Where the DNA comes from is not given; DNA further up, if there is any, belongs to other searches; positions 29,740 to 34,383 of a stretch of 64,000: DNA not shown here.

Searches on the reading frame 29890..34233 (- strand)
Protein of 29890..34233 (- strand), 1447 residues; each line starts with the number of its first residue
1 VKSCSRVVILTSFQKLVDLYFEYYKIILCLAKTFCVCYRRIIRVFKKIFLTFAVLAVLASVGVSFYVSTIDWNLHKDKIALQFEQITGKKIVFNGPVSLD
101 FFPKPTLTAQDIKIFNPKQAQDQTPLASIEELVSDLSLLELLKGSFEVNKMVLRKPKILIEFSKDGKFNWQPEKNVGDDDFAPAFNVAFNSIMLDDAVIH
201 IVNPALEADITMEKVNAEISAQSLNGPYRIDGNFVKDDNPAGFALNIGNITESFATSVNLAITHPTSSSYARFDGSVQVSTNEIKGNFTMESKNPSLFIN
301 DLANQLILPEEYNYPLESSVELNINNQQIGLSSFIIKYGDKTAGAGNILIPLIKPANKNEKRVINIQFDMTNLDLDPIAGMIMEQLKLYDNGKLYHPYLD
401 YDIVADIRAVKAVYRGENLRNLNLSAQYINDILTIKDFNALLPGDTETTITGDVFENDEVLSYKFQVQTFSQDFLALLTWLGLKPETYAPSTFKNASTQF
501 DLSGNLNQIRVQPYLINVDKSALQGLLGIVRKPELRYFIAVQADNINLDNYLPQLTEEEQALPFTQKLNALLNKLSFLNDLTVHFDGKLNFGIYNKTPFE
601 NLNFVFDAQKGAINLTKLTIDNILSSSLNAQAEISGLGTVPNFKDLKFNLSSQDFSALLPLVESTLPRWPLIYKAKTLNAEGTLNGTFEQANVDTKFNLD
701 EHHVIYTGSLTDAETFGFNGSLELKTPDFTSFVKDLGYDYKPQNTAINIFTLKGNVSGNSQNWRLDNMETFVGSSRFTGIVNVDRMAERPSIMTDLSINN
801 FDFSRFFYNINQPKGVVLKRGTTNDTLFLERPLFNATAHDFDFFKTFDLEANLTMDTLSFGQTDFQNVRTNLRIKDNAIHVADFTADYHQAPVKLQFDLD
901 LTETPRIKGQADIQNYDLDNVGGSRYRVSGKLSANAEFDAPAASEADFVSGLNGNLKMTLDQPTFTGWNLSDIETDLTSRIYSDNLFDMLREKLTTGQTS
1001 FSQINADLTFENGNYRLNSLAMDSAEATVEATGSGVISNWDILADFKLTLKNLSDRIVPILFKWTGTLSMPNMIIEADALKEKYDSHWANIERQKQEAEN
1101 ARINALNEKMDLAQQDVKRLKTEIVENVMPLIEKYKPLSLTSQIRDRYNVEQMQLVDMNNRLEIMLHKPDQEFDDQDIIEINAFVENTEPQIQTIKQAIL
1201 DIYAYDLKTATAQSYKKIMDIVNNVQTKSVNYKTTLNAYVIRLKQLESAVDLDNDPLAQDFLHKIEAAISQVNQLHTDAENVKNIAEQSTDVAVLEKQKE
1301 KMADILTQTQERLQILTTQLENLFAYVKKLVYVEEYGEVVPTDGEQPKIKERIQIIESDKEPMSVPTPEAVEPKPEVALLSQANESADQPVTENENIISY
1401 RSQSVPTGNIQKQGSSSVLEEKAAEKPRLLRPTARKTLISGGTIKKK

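Call 70: search_protein_families(library=pfam, proteins=[window:29890-34233:-], max_evalue=0.00001)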
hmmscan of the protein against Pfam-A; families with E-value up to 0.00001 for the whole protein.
window:29890-34233:- (1447 aa): 2 families
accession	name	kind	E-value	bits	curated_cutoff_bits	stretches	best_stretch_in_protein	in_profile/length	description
PF05170.20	AsmA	-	9.9e-29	101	29.8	2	48-305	8-225/607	AsmA family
PF05359.17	DUF748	-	1.6e-06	27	50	1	105-224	68-189/1037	Domain of Unknown Function (DUF748)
